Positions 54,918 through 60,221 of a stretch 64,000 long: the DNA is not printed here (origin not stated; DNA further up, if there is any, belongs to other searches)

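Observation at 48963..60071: Tandemly duplicated module: giant ZU5/T9SS-CTD surface protein plus conserved 64-aa membrane peptide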

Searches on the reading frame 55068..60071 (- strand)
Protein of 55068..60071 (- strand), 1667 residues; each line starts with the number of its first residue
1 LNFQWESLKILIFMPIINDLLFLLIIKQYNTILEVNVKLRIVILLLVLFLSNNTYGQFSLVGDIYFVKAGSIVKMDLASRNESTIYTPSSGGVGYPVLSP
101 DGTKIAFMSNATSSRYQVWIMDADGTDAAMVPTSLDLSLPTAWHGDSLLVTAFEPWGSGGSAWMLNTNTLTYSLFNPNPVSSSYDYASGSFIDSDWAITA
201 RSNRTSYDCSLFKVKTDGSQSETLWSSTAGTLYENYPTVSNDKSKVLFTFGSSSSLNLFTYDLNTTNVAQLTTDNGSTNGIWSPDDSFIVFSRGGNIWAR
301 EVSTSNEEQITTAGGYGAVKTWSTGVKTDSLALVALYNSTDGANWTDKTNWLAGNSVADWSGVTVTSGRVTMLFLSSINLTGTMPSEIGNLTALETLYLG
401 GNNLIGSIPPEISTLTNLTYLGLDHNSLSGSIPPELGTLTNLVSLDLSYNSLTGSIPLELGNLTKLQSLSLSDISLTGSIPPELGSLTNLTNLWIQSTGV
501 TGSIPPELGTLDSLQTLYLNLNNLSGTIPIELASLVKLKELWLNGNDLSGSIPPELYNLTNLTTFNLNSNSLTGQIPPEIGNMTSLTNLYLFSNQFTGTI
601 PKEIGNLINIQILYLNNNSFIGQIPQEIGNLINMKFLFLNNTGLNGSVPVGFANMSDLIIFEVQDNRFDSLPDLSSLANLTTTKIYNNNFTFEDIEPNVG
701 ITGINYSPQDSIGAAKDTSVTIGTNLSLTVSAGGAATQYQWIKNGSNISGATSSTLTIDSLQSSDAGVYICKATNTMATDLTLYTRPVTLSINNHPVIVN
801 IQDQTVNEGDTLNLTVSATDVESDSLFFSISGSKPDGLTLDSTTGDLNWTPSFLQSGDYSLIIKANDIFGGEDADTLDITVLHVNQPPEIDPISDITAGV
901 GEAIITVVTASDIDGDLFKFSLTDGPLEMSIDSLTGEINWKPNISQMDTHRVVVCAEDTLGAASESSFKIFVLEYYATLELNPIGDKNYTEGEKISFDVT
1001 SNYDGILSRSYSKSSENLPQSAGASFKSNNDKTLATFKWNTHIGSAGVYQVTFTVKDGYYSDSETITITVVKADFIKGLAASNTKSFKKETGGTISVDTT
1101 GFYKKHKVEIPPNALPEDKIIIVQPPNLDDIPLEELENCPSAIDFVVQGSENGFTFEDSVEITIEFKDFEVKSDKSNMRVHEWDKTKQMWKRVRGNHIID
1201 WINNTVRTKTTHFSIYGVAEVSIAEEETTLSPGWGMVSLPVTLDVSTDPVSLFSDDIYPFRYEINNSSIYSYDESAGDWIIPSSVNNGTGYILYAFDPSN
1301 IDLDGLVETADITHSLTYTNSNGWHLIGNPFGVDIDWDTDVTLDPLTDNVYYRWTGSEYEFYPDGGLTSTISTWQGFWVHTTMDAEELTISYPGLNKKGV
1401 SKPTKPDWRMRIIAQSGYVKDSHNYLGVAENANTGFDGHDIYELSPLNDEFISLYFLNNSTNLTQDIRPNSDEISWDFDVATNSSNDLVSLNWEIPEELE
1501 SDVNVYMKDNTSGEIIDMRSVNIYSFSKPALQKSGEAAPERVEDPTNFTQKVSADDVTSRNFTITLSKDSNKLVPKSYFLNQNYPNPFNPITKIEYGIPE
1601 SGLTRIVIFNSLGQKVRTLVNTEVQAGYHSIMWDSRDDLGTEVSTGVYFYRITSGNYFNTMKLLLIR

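Call 7: search_protein_families(library=pfam, proteins=[window:55068-60071:-], max_evalue=0.01)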
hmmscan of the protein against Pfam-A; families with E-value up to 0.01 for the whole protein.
window:55068-60071:- (1667 aa): 21 families
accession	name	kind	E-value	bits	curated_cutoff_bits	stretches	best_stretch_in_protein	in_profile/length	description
PF23598.1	LRR_14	-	1.1e-27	97.2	40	4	382-471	60-146/353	Leucine-rich repeat region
PF00560.39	LRR_1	-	1.8e-27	89.9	20.6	0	441-463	1-23/23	Leucine Rich Repeat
PF12799.13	LRR_4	-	1.2e-24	86.2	27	8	537-573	2-36/44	Leucine Rich repeats (2 copies)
PF05345.18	He_PIG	-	2.6e-22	79.5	24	3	796-881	2-95/96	Putative Ig domain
PF13855.12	LRR_8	-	1.8e-19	69.7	27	4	370-428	3-61/61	Leucine rich repeat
PF13927.12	Ig_3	-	9.5e-15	55.3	30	1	717-775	10-78/78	Immunoglobulin domain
PF17963.7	Big_9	-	3.1e-11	44.4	23.6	1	793-880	1-89/89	Bacterial Ig domain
PF07679.22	I-set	-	1.4e-08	35.1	23.7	1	715-778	7-80/90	Immunoglobulin I-set domain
PF00930.27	DPPIV_N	-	5.2e-08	32.4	22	1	246-315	7-83/354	Dipeptidyl peptidase IV (DPP IV) N-terminal region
PF13860.13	FlgD_ig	-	9.1e-08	32.4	27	1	1605-1654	26-75/79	FlgD Ig-like domain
PF07676.18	PD40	-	1.2e-07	31.9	20.9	1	87-120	5-38/38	WD40-like Beta Propeller Repeat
PF13895.12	Ig_2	-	7.3e-06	26.6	27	1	717-778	8-68/79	Immunoglobulin domain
PF18962.6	Por_Secre_tail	-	1.1e-05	26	27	1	1584-1663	2-73/75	Secretion system C-terminal sorting domain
PF00047.31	ig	-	5.8e-05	23.8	21.8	1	718-776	3-73/81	Immunoglobulin domain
PF14583.12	Pectate_lyase22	-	0.00014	21.2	30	1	238-324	42-132/386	Oligogalacturonate lyase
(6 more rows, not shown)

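Call 8: search_protein_families(library=ncbifam, proteins=[window:55068-60071:-], max_evalue=0.1)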
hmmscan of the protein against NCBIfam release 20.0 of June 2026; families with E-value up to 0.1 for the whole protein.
window:55068-60071:- (1667 aa): 15 families
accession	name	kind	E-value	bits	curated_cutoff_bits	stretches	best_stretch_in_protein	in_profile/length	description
NF041400.1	XopAE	equivalog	1e-31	110.4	600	2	479-680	10-207/478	type III secretion system effector XopAE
NF041381.1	XopAC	subfamily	2.7e-25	89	450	3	370-493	68-188/451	XopAC/AvrAC family type III secretion system effector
NF047464.1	FibnectbindLIC11051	equivalog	1.6e-18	66.5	1000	2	352-549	450-640/685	LIC_11051 family fibronectin-binding protein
NF041351.1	XopL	equivalog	6.3e-16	58.2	500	3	408-607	66-270/497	type III secretion system leucine-rich repeat domain-containing effector XopL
TIGR02800.1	propeller_TolB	equivalog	2.1e-13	50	343.15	2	237-327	240-335/418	Tol-Pal system beta propeller repeat protein TolB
TIGR04183.1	Por_Secre_tail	domain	1.2e-09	38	23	1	1584-1663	2-69/72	T9SS type A sorting domain-containing protein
NF038112.1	myxo_dep_M36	subfamily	2.6e-08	31.5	1500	1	677-1072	1161-1565/1604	myxosortase-dependent M36 family metallopeptidase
NF033186.1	internalin_K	exception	2.2e-06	26.4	1100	1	377-470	101-193/604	class 1 internalin InlK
NF012211.1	tand_rpt_95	domain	6.1e-06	26.1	90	1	813-891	14-94/98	tandem-95 repeat protein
NF053518.1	DipepPtdsDpp5Prph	equivalog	2e-05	23.3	900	1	72-131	44-101/655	dipeptidyl-peptidase Dpp5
NF002183.0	PRK01029.1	equivalog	7.3e-05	22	405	1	95-136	331-372/429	Tol-Pal system protein TolB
NF003124.0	PRK04043.1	equivalog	0.00015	20.7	428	1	238-311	239-317/419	Tol-Pal system protein TolB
NF005176.1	PRK06655.1-1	equivalog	0.00074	19.5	230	1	1604-1653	99-148/197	flagellar hook assembly protein FlgD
NF004496.1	PRK05842.1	equivalog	0.022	14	250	1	1602-1651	166-217/271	flagellar hook assembly protein FlgD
NF033523.0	lasso_peptidase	equivalog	0.027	13.2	400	0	95-134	92-130/638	Atxe2 family lasso peptide isopeptidase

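Call 118: search_protein_families(library=padloc, proteins=[window:55068-59963:-], max_evalue=0.001)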
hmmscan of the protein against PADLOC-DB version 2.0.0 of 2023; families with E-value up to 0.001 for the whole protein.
window:55068-59963:- (1631 aa): 0 families
